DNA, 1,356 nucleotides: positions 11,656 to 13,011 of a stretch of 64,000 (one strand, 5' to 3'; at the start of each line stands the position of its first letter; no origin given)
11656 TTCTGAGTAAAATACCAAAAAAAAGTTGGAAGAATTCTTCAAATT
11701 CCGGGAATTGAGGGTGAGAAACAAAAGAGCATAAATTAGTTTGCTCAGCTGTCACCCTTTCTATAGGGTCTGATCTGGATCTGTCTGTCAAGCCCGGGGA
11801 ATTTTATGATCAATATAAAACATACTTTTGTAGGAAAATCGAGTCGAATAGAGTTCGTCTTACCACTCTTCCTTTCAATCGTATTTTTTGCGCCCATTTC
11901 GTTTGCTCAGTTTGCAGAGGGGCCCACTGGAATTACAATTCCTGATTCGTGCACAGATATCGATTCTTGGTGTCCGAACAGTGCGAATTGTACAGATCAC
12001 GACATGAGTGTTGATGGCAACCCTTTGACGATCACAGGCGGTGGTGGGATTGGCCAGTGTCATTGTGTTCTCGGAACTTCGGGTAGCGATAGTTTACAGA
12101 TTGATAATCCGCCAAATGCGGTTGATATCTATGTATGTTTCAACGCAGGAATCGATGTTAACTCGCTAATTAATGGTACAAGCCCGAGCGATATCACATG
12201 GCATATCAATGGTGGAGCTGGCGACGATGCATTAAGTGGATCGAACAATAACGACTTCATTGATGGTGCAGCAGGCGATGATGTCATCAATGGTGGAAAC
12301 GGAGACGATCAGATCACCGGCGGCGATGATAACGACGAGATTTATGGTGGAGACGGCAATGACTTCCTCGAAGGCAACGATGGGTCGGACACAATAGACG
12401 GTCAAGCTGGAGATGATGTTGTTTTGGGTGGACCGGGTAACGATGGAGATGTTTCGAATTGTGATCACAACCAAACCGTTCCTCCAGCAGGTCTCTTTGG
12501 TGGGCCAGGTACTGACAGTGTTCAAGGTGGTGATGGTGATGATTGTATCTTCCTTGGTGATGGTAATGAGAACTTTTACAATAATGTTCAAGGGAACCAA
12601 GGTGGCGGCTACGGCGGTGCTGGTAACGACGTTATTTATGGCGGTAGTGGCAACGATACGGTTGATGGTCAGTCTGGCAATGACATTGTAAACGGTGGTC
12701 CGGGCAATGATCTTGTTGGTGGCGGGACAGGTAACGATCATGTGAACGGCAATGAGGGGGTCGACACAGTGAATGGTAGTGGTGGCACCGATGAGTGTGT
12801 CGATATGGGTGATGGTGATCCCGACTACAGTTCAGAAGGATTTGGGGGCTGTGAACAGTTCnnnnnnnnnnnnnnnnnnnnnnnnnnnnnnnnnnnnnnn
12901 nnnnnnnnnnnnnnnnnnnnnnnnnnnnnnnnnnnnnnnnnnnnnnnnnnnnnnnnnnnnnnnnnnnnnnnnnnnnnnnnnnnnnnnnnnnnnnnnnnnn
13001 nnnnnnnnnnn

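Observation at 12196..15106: RTX calcium-binding repeats fused to a gingipain-like (C25, clan CD) protease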

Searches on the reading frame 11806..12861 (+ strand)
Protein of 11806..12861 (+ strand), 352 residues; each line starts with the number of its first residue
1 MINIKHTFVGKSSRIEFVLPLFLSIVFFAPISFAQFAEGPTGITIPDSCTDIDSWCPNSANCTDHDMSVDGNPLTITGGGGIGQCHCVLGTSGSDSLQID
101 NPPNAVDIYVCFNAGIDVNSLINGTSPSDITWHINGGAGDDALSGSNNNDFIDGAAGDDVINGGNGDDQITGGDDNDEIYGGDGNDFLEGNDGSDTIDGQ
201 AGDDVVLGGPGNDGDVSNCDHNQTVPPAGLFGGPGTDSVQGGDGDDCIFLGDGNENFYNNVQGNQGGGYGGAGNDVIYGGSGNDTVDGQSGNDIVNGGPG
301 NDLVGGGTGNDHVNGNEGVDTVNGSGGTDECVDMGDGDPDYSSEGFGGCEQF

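Call 74: predict_structure(alignment_id=A4)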
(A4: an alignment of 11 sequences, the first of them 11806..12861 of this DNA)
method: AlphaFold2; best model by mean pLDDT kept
length: 352 residues; sequences in the alignment: 11
mean_pLDDT: 75.3   pTM: 0.72
mean pLDDT of the five models: 75.3, 73.8, 72.3, 71.0, 70.3
residues with pLDDT >= 90: 141; 70-90: 86; 50-70: 61; < 50: 64
segments of 3 or more residues with pLDDT < 50: 1-7, 9-44, 259-261, 338-352
pLDDT, mean of each block of 10 residues (from residue 1): 43 44 42 37 51 59 69 66 74 85 75 86 59 91 91 93 92 94 93 94 94 90 82 94 95 74 69 95 93 92 90 78 71 53 37 35
secondary structure, 60 per line:
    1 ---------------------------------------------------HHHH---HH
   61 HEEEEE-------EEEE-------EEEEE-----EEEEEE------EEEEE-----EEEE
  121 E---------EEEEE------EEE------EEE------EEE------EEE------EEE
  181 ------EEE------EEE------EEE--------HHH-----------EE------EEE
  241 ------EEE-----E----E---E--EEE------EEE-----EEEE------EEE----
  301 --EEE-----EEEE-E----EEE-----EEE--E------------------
elements in order: H52-55 E62-66 E74-77 E85-89 E95-100 E107-111 E117-121 E131-135 E142-144 E151-153 E160-162 E169-171 E178-180 E187-189 E196-198 E205-207 E238-240 E247-249 E267-269 E276-278 E284-287 E294-296 E303-305 E311-314 E321-323 E329-331

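Call 76: fold_search(model_id=the predicted structure, library=pdb)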
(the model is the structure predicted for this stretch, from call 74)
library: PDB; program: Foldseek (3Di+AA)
matches with E <= 10: 214; with E <= 0.001: 2
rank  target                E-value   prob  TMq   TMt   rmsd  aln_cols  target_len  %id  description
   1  7rah_E                1.7e-05  1.00  0.21  0.21  15.5       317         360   25  Adenylate cyclase toxin RTX domain fragment bound to M1H5 Fab and M2B10 Fab (released 2021-09-15)
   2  7usl_C                5.1e-04  0.99  0.21  0.12  18.0       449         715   20  Integrin alphaM/beta2 ectodomain in complex with adenylate cyclase toxin RTX751 and M1F5 Fab (released 2022-08-17)
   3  3p4g_A                3.4e-03  1.00  0.35  0.41   9.6       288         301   20  X-ray crystal structure of a hyperactive, Ca2+-dependent, beta-helical antifreeze protein from an Antarctic bacterium (released 2011-04-27)
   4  3p4g_C                4.8e-03  1.00  0.40  0.46   9.3       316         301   20  X-ray crystal structure of a hyperactive, Ca2+-dependent, beta-helical antifreeze protein from an Antarctic bacterium (released 2011-04-27)
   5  2z8z                  5.1e-03  0.89  0.18  0.11  13.4       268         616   19  Crystal structure of a platinum-bound S445C mutant of Pseudomonas sp. MIS38 lipase (released 2007-10-30)
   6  3p4g_B                6.5e-03  0.92  0.24  0.26  12.9       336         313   17  X-ray crystal structure of a hyperactive, Ca2+-dependent, beta-helical antifreeze protein from an Antarctic bacterium (released 2011-04-27)
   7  6sus                  7.1e-03  1.00  0.29  0.38   7.6       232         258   27  Crystal structure of RTX domain blocks IV and V of adenylate cyclase toxin from Bordetella pertussis (released 2020-09-16)
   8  2zj6                  1.6e-02  0.54  0.16  0.10  14.5       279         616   18  Crystal structure of D337A mutant of Pseudomonas sp. MIS38 lipase (released 2008-12-02)
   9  2zj7                  2.1e-02  0.33  0.16  0.11  15.5       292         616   17  Crystal structure of D157A mutant of Pseudomonas sp. MIS38 lipase (released 2008-12-02)
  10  2z8x                  2.7e-02  0.54  0.17  0.10  13.6       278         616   17  Crystal structure of extracellular lipase from Pseudomonas sp. MIS38 (released 2007-10-30)
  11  2zvd_A                5.0e-02  0.35  0.14  0.10  13.8       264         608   19  Crystal structure of Pseudomonas sp. MIS38 lipase in an open conformation (released 2009-11-10)
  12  3a6z_A                8.6e-02  0.95  0.17  0.10  14.2       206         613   20  Crystal structure of Pseudomonas sp. MIS38 lipase (PML) in the open conformation following dialysis against Ca-free bu (released 2010-05-26)
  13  9p0d                  8.6e-02  0.54  0.12  0.26  12.2       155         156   23  Crystal structure of Sr2+-bound RTX domain block V of adenylate cyclase toxin from Bordetella pertussis (released 2026-01-07)
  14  9p0c_B                1.2e-01  0.72  0.15  0.29  10.5       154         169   25  Crystal structure of Ca2+-bound RTX domain block V of adenylate cyclase toxin from Bordetella pertussis (released 2026-01-07)
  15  9p0c_A                1.3e-01  0.54  0.12  0.21  12.1       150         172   26  Crystal structure of Ca2+-bound RTX domain block V of adenylate cyclase toxin from Bordetella pertussis (released 2026-01-07)
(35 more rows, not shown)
